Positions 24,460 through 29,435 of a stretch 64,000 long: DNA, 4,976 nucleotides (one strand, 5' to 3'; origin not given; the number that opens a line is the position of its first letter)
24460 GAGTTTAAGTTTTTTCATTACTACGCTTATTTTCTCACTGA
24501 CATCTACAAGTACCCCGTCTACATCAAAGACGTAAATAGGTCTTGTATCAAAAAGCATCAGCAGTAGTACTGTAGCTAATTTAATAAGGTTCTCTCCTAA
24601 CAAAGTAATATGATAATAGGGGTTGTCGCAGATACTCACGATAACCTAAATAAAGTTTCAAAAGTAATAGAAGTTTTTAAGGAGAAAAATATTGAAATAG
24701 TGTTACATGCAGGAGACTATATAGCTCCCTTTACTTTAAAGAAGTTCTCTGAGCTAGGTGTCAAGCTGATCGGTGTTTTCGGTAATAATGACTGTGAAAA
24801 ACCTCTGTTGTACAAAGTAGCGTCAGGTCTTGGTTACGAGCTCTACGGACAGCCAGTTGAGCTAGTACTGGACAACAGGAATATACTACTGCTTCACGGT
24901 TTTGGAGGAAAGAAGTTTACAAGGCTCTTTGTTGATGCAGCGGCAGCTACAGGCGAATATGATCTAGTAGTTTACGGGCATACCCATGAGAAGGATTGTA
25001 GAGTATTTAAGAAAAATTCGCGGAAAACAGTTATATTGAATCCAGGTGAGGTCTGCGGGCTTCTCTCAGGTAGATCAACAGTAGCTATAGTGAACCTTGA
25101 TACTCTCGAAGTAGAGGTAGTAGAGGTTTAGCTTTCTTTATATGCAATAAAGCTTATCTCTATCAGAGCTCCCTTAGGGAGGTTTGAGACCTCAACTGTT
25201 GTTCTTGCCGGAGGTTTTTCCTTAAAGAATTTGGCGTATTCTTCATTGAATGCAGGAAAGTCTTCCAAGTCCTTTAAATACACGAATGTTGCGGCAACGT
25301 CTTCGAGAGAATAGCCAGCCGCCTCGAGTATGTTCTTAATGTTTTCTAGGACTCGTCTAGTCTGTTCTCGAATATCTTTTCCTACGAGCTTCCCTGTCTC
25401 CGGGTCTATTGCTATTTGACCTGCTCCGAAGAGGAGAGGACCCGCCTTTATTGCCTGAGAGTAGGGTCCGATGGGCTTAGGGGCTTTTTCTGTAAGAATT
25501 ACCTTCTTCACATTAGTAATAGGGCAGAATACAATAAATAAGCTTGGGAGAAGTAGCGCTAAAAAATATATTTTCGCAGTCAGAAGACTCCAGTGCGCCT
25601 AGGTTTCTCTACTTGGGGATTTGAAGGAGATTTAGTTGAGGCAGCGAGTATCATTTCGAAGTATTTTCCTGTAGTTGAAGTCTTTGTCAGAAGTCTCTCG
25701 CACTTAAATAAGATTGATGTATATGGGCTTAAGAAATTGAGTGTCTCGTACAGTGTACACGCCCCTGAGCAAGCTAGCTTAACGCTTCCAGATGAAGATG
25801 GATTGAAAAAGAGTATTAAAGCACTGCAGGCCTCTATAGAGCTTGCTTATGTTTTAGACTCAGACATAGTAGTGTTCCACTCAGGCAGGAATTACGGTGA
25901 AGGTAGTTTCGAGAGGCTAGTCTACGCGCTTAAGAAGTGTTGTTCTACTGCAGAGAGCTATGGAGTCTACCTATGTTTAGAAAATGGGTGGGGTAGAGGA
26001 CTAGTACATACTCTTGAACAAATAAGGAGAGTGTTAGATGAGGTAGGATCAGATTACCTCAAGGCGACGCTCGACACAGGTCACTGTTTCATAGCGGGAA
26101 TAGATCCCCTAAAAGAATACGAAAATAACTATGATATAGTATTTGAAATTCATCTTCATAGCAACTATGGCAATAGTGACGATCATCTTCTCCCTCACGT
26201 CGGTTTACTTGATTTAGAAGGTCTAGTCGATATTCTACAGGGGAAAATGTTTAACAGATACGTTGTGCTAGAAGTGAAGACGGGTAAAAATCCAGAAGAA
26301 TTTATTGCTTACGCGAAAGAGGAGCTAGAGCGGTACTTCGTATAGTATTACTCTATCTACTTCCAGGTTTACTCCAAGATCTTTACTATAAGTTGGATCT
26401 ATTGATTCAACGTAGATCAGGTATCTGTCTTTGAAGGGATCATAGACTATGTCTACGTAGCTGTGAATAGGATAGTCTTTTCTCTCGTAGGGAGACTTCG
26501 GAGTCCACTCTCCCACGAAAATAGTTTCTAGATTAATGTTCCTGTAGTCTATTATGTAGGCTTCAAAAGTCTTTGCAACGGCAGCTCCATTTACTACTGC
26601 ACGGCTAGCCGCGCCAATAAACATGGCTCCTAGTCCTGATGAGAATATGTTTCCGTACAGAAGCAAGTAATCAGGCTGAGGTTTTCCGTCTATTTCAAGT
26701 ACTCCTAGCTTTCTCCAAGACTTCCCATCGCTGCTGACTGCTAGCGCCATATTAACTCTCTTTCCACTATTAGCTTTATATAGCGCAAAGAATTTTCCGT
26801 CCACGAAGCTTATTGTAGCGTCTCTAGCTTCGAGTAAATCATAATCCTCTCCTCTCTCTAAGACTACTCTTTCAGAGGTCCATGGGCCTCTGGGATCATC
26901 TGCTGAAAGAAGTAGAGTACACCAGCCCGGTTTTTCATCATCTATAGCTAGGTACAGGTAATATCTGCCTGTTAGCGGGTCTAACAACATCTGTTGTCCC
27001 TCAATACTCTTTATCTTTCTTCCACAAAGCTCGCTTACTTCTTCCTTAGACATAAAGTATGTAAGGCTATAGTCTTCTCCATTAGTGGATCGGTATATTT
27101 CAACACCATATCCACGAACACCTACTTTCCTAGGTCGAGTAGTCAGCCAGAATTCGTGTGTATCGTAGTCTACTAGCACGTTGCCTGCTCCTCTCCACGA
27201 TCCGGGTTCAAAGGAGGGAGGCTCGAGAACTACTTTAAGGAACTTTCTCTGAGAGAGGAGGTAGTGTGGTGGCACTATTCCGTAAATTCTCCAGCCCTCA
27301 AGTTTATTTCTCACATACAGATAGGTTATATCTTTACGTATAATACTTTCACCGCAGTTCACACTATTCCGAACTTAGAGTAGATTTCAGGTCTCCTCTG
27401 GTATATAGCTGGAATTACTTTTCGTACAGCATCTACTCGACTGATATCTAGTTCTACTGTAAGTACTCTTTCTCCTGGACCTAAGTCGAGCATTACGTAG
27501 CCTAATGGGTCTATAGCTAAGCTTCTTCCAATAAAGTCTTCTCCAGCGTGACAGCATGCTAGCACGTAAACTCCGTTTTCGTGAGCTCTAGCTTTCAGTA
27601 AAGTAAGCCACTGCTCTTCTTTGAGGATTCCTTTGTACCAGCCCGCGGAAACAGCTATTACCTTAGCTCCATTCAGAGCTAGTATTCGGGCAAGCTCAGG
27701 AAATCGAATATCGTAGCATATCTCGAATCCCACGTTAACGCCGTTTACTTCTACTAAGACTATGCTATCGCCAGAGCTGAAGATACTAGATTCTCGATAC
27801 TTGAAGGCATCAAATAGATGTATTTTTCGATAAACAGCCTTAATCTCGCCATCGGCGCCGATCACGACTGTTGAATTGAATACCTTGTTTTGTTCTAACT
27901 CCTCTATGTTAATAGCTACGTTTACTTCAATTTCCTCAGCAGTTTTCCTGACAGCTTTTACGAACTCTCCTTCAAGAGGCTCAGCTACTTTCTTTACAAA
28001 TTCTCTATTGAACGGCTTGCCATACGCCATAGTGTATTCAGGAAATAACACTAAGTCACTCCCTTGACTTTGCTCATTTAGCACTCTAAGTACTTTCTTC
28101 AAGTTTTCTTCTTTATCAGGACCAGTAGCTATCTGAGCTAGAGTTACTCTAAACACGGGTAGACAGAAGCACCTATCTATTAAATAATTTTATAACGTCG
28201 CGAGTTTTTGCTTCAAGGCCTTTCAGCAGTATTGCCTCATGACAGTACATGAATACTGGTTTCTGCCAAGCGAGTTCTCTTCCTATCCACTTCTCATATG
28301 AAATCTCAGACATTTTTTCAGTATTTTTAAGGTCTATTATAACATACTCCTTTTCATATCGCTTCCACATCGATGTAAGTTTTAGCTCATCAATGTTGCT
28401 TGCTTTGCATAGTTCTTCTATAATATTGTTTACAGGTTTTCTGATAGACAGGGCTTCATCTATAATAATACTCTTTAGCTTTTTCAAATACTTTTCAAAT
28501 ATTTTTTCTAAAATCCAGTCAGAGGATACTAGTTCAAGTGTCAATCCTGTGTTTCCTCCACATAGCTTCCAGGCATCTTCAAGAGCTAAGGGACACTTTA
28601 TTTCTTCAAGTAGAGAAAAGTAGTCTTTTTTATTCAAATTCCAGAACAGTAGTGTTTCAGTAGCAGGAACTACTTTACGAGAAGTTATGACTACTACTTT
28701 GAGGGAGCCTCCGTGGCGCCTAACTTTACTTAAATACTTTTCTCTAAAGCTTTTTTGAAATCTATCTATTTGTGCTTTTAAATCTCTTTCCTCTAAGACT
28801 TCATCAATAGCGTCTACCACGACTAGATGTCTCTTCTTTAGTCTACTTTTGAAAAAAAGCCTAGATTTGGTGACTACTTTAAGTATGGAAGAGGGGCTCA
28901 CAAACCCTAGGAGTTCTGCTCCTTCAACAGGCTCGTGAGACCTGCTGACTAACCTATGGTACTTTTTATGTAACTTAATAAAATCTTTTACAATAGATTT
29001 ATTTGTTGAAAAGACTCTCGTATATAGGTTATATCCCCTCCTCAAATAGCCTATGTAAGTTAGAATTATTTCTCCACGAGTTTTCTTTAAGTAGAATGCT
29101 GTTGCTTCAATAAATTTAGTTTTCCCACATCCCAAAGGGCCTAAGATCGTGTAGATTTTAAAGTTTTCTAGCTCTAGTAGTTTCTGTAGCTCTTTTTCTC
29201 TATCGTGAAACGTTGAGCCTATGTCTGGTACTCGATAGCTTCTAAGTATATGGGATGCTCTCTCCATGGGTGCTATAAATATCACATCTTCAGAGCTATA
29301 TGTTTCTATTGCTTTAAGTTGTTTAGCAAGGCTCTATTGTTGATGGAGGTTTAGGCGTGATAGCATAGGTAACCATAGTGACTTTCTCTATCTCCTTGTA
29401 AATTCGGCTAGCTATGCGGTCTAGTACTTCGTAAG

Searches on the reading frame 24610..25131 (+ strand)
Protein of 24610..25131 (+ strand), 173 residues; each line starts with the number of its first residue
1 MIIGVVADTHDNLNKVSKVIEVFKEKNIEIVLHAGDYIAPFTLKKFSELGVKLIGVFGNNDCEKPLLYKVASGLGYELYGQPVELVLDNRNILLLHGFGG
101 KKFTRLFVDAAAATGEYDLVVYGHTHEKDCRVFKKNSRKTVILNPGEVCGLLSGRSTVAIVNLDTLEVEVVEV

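Call 6: search_protein_families(library=pfam, proteins=[window:24610-25131:+], max_evalue=0.001)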
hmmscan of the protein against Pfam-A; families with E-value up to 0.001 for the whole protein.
window:24610-25131:+ (173 aa): 2 families
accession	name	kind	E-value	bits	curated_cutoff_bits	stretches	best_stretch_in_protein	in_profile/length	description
PF12850.12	Metallophos_2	-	1.9e-32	112.9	27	1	1-165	1-153/154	Calcineurin-like phosphoesterase superfamily domain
PF00149.33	Metallophos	-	1.1e-11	46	21.5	1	3-127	3-190/191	Calcineurin-like phosphoesterase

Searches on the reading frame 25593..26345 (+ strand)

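Call 6: search_protein_families(library=pfam, proteins=[window:25593-26345:+], max_evalue=0.001)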
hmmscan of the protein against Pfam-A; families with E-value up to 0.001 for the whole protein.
window:25593-26345:+ (250 aa): 1 family
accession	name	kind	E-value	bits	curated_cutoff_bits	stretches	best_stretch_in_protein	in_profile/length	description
PF01261.30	AP_endonuc_2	-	3.8e-33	115.7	31.1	1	46-236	37-237/249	Xylose isomerase-like TIM barrel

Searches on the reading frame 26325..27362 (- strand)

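Call 6: search_protein_families(library=pfam, proteins=[window:26325-27362:-], max_evalue=0.001)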
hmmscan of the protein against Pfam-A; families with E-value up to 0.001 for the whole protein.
window:26325-27362:- (345 aa): 1 family
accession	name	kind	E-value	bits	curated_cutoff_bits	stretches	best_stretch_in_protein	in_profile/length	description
PF04616.20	Glyco_hydro_43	-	0.00034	20.5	32.2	0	131-164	76-110/288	Glycosyl hydrolases family 43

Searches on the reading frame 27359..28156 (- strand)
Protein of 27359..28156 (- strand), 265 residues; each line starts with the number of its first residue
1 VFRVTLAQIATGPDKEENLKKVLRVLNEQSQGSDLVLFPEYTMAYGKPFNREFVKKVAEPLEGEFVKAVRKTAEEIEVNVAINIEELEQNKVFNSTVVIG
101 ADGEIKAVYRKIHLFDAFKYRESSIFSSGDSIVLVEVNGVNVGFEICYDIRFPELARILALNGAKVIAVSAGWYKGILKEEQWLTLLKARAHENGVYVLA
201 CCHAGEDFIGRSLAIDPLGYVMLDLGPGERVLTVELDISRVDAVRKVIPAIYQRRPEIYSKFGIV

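Call 6: search_protein_families(library=pfam, proteins=[window:27359-28156:-], max_evalue=0.001)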
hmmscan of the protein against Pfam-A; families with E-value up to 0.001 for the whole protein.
window:27359-28156:- (265 aa): 1 family
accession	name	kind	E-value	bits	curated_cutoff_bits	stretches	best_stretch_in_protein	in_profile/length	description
PF00795.27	CN_hydrolase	-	9.2e-54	182.9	23.2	1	3-246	1-256/256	Carbon-nitrogen hydrolase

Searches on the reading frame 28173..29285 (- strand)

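Call 6: search_protein_families(library=pfam, proteins=[window:28173-29285:-], max_evalue=0.001)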
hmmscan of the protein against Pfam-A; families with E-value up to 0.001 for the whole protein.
window:28173-29285:- (370 aa): 2 families
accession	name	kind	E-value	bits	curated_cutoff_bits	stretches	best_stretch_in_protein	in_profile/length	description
PF01637.24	ATPase_2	-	5.5e-09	36.6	33.2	1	26-181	1-140/225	ATPase domain predominantly from Archaea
PF24883.2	NPHP3_N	-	9.3e-07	29.6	24.8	1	32-177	11-150/164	Nephrocystin 3, N-terminal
